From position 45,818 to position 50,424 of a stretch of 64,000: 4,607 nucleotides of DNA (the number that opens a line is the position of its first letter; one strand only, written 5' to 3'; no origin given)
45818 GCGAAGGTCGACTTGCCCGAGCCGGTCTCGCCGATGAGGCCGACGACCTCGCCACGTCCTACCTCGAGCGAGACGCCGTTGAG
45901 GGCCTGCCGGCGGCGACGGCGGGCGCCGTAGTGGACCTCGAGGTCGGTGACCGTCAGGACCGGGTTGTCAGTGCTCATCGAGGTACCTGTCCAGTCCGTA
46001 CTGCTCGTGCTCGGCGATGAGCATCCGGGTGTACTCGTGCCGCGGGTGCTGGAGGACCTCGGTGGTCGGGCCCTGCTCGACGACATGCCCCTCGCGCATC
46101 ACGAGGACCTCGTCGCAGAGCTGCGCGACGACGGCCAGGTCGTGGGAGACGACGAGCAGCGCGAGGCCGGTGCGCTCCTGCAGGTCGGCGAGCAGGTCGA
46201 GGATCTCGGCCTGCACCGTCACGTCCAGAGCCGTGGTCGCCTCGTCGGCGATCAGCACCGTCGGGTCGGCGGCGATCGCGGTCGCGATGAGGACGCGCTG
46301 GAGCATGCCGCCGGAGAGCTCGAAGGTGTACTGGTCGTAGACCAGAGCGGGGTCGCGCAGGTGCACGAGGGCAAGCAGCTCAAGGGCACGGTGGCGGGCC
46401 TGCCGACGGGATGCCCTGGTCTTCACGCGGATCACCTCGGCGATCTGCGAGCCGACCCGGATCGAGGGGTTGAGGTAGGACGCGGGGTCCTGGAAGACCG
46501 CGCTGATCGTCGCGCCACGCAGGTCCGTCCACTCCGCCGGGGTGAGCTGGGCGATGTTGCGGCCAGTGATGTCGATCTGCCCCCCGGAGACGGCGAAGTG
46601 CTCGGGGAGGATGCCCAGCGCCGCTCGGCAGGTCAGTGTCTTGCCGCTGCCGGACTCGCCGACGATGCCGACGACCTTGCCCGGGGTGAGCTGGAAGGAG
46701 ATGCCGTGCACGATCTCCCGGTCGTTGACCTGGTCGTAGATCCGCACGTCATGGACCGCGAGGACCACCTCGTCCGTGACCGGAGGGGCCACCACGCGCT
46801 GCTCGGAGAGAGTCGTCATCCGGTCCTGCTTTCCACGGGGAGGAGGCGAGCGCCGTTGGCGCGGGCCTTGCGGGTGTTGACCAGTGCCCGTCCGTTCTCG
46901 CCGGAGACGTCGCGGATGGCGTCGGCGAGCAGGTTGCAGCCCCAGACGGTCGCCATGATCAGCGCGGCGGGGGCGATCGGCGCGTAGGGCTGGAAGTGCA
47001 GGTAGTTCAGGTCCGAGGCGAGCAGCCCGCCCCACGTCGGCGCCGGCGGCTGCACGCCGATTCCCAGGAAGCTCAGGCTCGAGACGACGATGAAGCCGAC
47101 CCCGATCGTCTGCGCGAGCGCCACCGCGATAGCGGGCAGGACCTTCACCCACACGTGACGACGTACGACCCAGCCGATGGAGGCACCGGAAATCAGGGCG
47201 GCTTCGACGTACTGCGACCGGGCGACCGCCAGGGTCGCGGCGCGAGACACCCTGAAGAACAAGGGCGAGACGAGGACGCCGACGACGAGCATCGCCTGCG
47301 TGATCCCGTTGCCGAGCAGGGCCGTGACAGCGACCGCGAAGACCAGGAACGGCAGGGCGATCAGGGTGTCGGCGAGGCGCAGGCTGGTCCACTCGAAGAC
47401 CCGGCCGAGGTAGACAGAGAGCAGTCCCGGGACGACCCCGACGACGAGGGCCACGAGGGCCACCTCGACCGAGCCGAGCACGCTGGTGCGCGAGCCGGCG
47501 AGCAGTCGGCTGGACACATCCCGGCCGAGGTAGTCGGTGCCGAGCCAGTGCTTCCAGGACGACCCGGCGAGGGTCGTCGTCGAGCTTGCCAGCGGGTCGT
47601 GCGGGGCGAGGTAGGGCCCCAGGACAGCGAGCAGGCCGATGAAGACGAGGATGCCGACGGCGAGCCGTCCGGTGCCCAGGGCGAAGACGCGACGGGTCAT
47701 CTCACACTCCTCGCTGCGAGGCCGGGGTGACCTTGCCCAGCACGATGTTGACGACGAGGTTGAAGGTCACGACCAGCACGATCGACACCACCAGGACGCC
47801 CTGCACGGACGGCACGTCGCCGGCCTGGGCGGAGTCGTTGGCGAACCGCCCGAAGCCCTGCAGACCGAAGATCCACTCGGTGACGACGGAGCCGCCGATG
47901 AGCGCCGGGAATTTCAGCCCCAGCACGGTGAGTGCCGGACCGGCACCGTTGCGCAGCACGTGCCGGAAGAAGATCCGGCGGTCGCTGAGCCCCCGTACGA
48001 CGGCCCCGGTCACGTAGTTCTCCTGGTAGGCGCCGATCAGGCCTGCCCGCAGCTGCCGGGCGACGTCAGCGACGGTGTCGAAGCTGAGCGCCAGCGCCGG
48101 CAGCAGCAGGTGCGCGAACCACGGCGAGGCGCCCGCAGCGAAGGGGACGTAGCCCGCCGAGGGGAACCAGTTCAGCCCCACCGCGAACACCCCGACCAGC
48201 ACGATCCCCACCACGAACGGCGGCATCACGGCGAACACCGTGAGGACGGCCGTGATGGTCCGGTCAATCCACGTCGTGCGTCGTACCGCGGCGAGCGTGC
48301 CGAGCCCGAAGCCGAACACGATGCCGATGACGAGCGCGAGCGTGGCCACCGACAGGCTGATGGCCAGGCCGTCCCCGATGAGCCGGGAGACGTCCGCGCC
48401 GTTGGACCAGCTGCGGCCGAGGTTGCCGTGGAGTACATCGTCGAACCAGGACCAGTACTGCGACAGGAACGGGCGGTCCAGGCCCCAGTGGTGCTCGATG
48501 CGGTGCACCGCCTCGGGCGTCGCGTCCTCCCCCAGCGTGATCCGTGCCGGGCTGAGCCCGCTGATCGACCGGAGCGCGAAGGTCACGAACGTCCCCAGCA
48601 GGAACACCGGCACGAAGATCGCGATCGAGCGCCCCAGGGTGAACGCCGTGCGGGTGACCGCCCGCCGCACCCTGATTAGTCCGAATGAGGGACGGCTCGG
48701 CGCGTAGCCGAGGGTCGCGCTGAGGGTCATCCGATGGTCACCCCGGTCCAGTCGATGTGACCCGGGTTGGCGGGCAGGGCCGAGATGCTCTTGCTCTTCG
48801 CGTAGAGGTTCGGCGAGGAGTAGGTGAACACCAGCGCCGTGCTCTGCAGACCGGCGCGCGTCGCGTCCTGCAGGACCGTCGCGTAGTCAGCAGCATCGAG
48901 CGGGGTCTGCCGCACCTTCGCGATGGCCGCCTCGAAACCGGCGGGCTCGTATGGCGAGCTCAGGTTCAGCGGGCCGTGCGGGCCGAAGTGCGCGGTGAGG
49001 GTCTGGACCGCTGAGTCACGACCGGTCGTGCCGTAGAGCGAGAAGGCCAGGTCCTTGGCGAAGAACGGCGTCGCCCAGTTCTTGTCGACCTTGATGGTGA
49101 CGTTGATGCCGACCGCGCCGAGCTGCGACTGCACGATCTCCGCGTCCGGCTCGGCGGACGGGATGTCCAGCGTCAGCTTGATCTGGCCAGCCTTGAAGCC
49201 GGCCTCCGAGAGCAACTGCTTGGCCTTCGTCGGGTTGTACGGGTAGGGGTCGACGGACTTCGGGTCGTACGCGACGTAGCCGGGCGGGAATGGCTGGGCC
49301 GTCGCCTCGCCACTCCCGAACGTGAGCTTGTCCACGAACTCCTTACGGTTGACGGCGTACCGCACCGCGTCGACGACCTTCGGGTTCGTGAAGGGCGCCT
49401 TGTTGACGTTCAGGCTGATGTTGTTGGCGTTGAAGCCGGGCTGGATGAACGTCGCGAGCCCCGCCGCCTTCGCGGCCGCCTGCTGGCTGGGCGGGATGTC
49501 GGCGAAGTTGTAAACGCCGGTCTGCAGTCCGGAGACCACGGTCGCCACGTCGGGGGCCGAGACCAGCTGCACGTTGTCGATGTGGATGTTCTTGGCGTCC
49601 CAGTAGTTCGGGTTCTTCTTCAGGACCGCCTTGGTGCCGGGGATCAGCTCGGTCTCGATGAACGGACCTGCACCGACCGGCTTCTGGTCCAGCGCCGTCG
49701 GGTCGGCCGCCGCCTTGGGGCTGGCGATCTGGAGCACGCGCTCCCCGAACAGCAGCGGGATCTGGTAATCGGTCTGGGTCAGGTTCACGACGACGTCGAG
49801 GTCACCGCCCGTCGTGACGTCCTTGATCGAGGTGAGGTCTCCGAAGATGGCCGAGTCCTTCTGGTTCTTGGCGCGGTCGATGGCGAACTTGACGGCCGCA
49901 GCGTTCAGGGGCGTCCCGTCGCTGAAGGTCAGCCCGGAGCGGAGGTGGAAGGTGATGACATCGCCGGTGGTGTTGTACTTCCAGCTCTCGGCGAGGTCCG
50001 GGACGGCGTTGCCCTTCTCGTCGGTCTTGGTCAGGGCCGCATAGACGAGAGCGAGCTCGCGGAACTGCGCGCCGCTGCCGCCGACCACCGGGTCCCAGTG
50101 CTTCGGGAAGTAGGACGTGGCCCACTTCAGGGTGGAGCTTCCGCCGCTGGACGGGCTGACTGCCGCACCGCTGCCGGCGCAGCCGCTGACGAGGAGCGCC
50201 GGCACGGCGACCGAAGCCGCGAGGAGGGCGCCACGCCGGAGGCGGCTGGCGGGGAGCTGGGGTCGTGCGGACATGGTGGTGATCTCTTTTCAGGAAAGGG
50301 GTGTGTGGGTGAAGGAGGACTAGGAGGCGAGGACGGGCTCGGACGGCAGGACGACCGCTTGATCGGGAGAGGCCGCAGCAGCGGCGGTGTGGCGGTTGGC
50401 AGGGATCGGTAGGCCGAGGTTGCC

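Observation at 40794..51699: Ten-gene operon pairing two NtaA/DszA-type monooxygenases with a peptide-type ABC importer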

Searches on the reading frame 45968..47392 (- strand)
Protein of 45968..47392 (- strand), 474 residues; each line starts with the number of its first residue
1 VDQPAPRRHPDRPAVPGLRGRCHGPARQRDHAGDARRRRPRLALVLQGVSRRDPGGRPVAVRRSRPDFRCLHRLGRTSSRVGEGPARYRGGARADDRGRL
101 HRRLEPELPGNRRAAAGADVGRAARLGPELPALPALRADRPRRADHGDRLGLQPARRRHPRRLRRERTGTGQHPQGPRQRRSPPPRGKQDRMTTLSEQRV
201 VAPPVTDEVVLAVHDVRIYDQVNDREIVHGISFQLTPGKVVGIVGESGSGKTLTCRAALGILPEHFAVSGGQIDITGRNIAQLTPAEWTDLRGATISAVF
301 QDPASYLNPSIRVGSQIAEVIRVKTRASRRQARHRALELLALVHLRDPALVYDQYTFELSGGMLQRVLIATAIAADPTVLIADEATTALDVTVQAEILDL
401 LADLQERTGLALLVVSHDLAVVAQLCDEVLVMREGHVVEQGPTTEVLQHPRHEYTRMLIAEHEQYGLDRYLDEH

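Call 4: search_protein_families(library=pfam, proteins=[window:45968-47392:-])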
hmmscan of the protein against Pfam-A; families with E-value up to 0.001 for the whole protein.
window:45968-47392:- (474 aa): 4 families
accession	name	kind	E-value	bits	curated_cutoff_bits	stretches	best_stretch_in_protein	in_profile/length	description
PF00005.33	ABC_tran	-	4.8e-24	86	25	1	229-387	2-137/137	ABC transporter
PF13401.12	AAA_22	-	7.7e-07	29.9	27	1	242-415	9-121/130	AAA domain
PF13304.12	AAA_21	-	0.00011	22.8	27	1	356-422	235-303/304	AAA domain, putative AbiEii toxin, Type IV TA system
PF08352.17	oligo_HPY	-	0.0005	20.8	27.1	0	438-459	1-22/65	Oligopeptide/dipeptide transporter, C-terminal region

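Call 5: search_protein_families(library=ncbifam, proteins=[window:45968-47392:-])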
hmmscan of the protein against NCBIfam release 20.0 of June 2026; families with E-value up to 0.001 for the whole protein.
window:45968-47392:- (474 aa): 184 families (the best 25 are shown)
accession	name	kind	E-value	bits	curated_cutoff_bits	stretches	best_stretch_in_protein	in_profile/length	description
TIGR02770.1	nickel_nikD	equivalog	1.4e-76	256.9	318.7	1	227-462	1-229/230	nickel import ATP-binding protein NikD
NF047578.1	opine_ATP_CntD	equivalog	1.8e-76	256.9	380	1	210-463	2-254/266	staphylopine uptake ABC transporter ATP-binding protein CntD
NF047576.1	opine_ATP_CntF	equivalog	6.2e-76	255.1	385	1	210-463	2-254/264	staphylopine uptake ABC transporter ATP-binding protein CntF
NF008246.0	PRK11022.1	equivalog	4.2e-69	233.1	541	1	218-462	13-257/326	dipeptide ABC transporter ATP-binding protein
NF043079.1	MMSYN1_0167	equivalog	9.1e-65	219.5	740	2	286-465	298-477/561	oligopeptide ABC transporter ATP-binding protein OppD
NF007010.1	PRK09473.1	subfamily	1.4e-60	204.7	575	1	211-459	2-251/318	oligopeptide ABC transporter ATP-binding protein OppD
NF007613.0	PRK10261.1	equivalog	6e-59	200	1077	1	208-467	10-277/623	glutathione ABC transporter ATP-binding protein GsiA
NF011713.0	PRK15134.1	equivalog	3e-58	197.7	834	1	215-462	10-260/529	microcin C ABC transporter ATP-binding protein YejF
NF008453.0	PRK11308.1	subfamily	3.8e-57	194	408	1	226-460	36-263/334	dipeptide ABC transporter ATP-binding protein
NF011659.0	PRK15079.1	equivalog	1.4e-51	175.2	540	1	218-460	30-266/334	murein tripeptide/oligopeptide ABC transporter ATP binding protein OppF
NF043071.1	DppF_dipep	equivalog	1.9e-50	172.1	660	1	225-460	36-264/331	dipeptide ABC transporter ATP-binding subunit DppF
NF007739.0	PRK10419.1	subfamily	7.6e-50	169.9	354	1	219-457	19-249/268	nickel ABC transporter ATP-binding protein NikE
TIGR02769.1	nickel_nikE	equivalog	1e-49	169.4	332.55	1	223-458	22-249/265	nickel import ATP-binding protein NikE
NF011674.0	PRK15093.1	equivalog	3.1e-49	167.9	627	1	227-465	22-265/330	putrescine export ABC transporter ATP-binding protein SapD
NF011692.0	PRK15112.1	equivalog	2.5e-40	138.8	452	1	226-463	28-255/269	putrescine export ABC transporter ATP-binding protein SapF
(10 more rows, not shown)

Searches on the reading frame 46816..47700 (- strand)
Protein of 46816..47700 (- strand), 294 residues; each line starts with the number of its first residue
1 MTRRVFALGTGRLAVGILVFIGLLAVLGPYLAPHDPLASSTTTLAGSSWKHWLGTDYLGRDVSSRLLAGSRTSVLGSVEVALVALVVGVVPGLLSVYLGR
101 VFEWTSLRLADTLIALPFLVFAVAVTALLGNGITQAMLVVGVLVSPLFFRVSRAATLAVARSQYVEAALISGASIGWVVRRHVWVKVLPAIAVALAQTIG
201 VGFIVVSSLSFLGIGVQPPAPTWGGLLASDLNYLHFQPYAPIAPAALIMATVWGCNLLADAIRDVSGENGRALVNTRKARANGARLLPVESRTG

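Call 4: search_protein_families(library=pfam, proteins=[window:46816-47700:-])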
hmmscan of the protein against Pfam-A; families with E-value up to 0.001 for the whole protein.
window:46816-47700:- (294 aa): 2 families
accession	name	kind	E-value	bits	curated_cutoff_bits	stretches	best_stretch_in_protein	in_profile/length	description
PF00528.27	BPD_transp_1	-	1.4e-15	57.9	26.4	1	85-265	2-177/184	Binding-protein-dependent transport system inner membrane component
PF12911.12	OppC_N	-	0.00044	20.5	23.9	1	14-37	19-42/53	N-terminal TM domain of oligopeptide transport permease C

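Call 5: search_protein_families(library=ncbifam, proteins=[window:46816-47700:-])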
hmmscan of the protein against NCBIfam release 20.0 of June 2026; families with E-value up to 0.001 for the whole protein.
window:46816-47700:- (294 aa): 15 families
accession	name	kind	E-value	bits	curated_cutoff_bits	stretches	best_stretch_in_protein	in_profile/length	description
NF045474.1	Opp2C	equivalog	2e-58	197.8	300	1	34-265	2-234/236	nickel transporter permease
NF045473.1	Opp1C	equivalog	3.2e-56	190.7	350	1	13-264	9-261/267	nickel/cobalt ABC transporter permease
TIGR02790.1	nickel_nikC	equivalog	1.2e-52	179.1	358.45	1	13-265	3-256/258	nickel ABC transporter permease subunit NikC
NF045476.1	Opp4C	equivalog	5.5e-49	166.9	350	1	14-264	19-273/278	oligopeptide ABC transporter permease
NF007376.0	PRK09881.1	equivalog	1.3e-48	165.6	434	1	15-265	37-288/298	D,D-dipeptide ABC transporter permease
NF011662.0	PRK15082.1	equivalog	3.4e-47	161.3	484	1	15-265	43-295/303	glutathione ABC transporter permease GsiD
NF007738.0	PRK10417.1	equivalog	4.6e-44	151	335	1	12-264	12-265/277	nickel ABC transporter permease subunit NikC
NF047573.1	opine_perm_CntC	exception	1.3e-39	136.2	440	1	9-263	9-264/271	staphylopine uptake ABC transporter permease subunit CntC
NF008160.0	PRK10913.1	equivalog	3.8e-38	131.6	483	1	18-265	39-293/300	dipeptide ABC transporter permease DppC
NF011935.0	PRK15406.1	equivalog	1.2e-35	123.7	433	1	15-265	43-296/302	oligopeptide ABC transporter permease OppC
NF045475.1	Opp3C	equivalog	5.9e-30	104.5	450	1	50-265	107-322/328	oligopeptide ABC transporter permease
NF011691.0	PRK15111.1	equivalog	2.9e-27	96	379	1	23-264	41-289/296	putrescine export ABC transporter permease SapC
NF043080.1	MMSYN1_0166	equivalog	6.4e-17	61.4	370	1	15-250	44-285/307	oligopeptide ABC transporter permease OppC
NF011596.0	PRK15021.1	subfamily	3.5e-15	55.9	439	1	45-264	115-333/341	microcin C ABC transporter permease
NF011690.0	PRK15110.1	equivalog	0.00024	20.6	432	1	147-262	197-305/321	putrescine export ABC transporter permease SapB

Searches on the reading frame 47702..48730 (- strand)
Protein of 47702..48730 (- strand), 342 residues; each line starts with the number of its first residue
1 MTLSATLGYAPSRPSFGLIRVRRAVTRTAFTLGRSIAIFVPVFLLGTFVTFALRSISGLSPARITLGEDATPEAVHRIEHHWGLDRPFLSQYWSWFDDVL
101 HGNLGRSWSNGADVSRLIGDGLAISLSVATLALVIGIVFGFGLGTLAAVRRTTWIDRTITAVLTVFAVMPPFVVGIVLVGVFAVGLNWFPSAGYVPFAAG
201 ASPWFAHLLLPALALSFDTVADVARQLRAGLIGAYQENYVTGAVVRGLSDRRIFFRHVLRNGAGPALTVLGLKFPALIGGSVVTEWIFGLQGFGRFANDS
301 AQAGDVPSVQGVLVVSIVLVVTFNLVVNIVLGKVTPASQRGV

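Call 4: search_protein_families(library=pfam, proteins=[window:47702-48730:-])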
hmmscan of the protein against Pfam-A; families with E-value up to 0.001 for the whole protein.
window:47702-48730:- (342 aa): 2 families
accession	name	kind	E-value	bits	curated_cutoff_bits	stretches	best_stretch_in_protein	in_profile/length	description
PF00528.27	BPD_transp_1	-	5.5e-29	101.6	26.4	1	140-334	1-178/184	Binding-protein-dependent transport system inner membrane component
PF19300.4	BPD_transp_1_N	-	9.9e-11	42.3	23.8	1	30-103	4-76/114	Binding-prot-dependent transport system membrane comp, N-term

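Call 5: search_protein_families(library=ncbifam, proteins=[window:47702-48730:-])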
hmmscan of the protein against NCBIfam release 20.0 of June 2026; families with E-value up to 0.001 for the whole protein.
window:47702-48730:- (342 aa): 19 families
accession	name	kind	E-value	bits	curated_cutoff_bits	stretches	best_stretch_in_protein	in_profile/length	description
NF045470.1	Opp2B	equivalog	1.3e-66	224.8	350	1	39-336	5-297/300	nickel ABC transporter permease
NF045469.1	Opp1B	equivalog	3e-60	204.3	380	1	34-336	7-304/307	nickel/cobalt ABC transporter permease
TIGR02789.1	nickel_nikB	equivalog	2.8e-58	197.8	447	1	34-340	7-308/314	nickel ABC transporter permease subunit NikB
NF045472.1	Opp4B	equivalog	1e-52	179.4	450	1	34-336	7-316/319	oligopeptide ABC transporter permease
NF007677.0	PRK10352.1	equivalog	5.2e-49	167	433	1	34-338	7-306/314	nickel ABC transporter permease subunit NikB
NF045471.1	Opp3B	equivalog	2.5e-48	165.1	480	1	30-336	4-300/308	oligopeptide ABC transporter permease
NF011661.0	PRK15081.1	equivalog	1.9e-47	162.2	463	1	39-337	12-302/306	glutathione ABC transporter permease GsiC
NF007008.0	PRK09471.1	equivalog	3e-47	161.5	388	1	31-336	5-302/306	oligopeptide ABC transporter permease OppB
NF008161.0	PRK10914.1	equivalog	3e-38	131.8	590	2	205-337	202-334/339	dipeptide ABC transporter permease DppB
NF011690.0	PRK15110.1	equivalog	4.1e-31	108.6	432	2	206-333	181-308/321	putrescine export ABC transporter permease SapB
NF011712.0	PRK15133.1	subfamily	8.3e-26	90.8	445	1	69-336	80-357/364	microcin C ABC transporter permease YejB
NF043081.1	MMSYN1_0165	equivalog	2.8e-21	76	350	1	90-332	145-378/388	oligopeptide ABC transporter permease OppB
NF045476.1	Opp4C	equivalog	1.6e-08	34.1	350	1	110-271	64-203/278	oligopeptide ABC transporter permease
NF045474.1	Opp2C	equivalog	2e-08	34.2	300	1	114-186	31-102/236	nickel transporter permease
TIGR02790.1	nickel_nikC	equivalog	1.5e-07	31.3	358.45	1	113-187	53-125/258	nickel ABC transporter permease subunit NikC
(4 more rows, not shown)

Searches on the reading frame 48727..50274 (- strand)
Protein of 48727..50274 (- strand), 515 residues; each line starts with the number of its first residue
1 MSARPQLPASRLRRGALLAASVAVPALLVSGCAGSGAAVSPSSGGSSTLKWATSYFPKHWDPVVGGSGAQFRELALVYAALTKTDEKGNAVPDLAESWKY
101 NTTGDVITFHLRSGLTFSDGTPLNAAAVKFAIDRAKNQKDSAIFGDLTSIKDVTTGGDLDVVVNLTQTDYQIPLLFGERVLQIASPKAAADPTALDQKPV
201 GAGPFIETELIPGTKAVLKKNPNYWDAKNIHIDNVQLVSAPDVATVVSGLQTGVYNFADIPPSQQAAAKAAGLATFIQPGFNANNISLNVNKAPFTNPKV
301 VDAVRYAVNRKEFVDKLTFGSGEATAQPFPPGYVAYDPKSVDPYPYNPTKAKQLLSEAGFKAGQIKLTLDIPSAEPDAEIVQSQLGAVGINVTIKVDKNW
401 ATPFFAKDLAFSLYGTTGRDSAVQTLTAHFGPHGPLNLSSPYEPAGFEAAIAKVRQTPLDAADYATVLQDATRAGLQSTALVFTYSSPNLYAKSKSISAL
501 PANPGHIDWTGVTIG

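Call 4: search_protein_families(library=pfam, proteins=[window:48727-50274:-])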
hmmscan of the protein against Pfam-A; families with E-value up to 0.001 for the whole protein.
window:48727-50274:- (515 aa): 1 family
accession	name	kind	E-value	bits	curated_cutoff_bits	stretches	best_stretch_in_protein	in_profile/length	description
PF00496.27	SBP_bac_5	-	2.1e-73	248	32.4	1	90-420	2-350/368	Bacterial extracellular solute-binding proteins, family 5 Middle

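Call 5: search_protein_families(library=ncbifam, proteins=[window:48727-50274:-])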
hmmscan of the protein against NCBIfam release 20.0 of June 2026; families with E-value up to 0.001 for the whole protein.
window:48727-50274:- (515 aa): 11 families
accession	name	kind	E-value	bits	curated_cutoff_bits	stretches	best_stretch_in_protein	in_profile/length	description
TIGR02294.1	nickel_nikA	equivalog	4e-36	124.6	393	1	70-365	28-332/501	nickel ABC transporter substrate-binding protein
NF011942.0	PRK15413.1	equivalog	1.8e-32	112.7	594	1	81-394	62-380/512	glutathione ABC transporter substrate-binding protein GsiB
NF045468.1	Opp5A_nikA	equivalog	5.8e-32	110.8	600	1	77-473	44-445/488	nickel ABC transporter substrate-binding protein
NF043070.1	DppA_dipep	equivalog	1.1e-26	93.6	1005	1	189-400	197-414/535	dipeptide ABC transporter periplasmic-binding protein DppA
NF045467.1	Opp4A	equivalog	1.8e-26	92.5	650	2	194-361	202-381/556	oligopeptide ABC transporter substrate-binding protein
NF047575.1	opine_bind_CntA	exception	3e-25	88.8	800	1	18-364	8-364/535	staphylopine-dependent metal ABC transporter substrate-binding lipoprotein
NF011689.0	PRK15109.1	equivalog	2.6e-23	82.5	560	1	193-395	206-414/547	ABC transporter substrate-binding protein SapA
NF011684.0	PRK15104.1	equivalog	1.9e-16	59.9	947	2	197-370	209-388/543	oligopeptide ABC transporter substrate-binding protein OppA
TIGR04028.1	SBP_KPN_01854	hypoth_equivalog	3.2e-16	59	468.5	2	198-394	161-379/509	TIGR04028 family ABC transporter substrate-binding protein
NF007287.0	PRK09755.1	equivalog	9.5e-15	54.4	1098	2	78-145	64-131/535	ABC transporter substrate-binding protein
NF010149.0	PRK13626.1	equivalog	2.7e-08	32.9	476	1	77-246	150-310/552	HTH-type transcriptional regulator SgrR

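Call 9: find_encoding_contigs(protein=window:48727-50274:-, flank=10000, max_places=6)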
Protein window:48727-50274:- (515 aa): 1 contig read that carries it; 1 place shown.
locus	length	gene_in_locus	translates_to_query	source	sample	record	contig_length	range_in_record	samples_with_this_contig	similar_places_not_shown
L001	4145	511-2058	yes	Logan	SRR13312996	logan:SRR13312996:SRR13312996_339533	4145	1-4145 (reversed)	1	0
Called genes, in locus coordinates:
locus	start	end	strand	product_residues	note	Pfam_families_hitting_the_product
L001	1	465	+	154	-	?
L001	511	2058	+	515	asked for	PF00496:SBP_bac_5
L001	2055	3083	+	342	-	PF19300:BPD_transp_1_N, PF00528:BPD_transp_1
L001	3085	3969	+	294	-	PF00528:BPD_transp_1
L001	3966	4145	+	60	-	?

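Call 18: search_solved_structures(query=window:48727-50274:-, max_evalue=1e-15)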
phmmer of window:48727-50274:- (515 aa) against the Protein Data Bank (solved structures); distinct sequences matched with E-value up to 1e-15: 48.
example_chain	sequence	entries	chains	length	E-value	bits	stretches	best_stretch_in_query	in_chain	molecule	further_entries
7kz8_A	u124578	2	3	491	7.5e-34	120.3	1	59-504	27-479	Peptide/nickel transport system substrate-binding protein AapF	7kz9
6hlx_A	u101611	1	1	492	9.2e-32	113.4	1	48-509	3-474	AgaA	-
5u4o_A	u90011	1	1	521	6.8e-31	110.6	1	74-399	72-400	ABC transporter substrate-binding protein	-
8upi_A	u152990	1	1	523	4.1e-30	108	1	60-395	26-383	Peptide ABC transporter substrate-binding protein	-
1uqw_A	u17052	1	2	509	5.6e-29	104.2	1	81-394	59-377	PUTATIVE BINDING PROTEIN YLIB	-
3m8u_A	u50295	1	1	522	1e-26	96.8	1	188-418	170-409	Heme-binding protein A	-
3tpa_A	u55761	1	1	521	2.5e-26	95.5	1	77-512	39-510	Heme-binding protein A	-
8z1z_F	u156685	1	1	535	4.7e-25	91.3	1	188-402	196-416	Dipeptide-binding protein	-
8z1y_F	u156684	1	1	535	1e-24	90.2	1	188-394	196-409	Dipeptide-binding protein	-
5f1q_A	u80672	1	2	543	2.8e-24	88.8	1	42-400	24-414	Periplasmic dipeptide transport protein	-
1dpp_A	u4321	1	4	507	3.5e-24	88.4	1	188-394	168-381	DIPEPTIDE BINDING PROTEIN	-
6ofq_A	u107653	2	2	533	4.2e-24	88.2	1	195-400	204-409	Heme-binding protein A / AI-2 binding protein A | Heme-binding protein A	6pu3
1dpe_A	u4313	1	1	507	4.7e-24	88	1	188-394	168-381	DIPEPTIDE-BINDING PROTEIN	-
3mzb_A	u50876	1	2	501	6.7e-22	80.9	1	73-361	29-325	Nickel-binding periplasmic protein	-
1zlq_A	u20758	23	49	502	6.7e-22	80.9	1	73-361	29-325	Nickel-binding periplasmic protein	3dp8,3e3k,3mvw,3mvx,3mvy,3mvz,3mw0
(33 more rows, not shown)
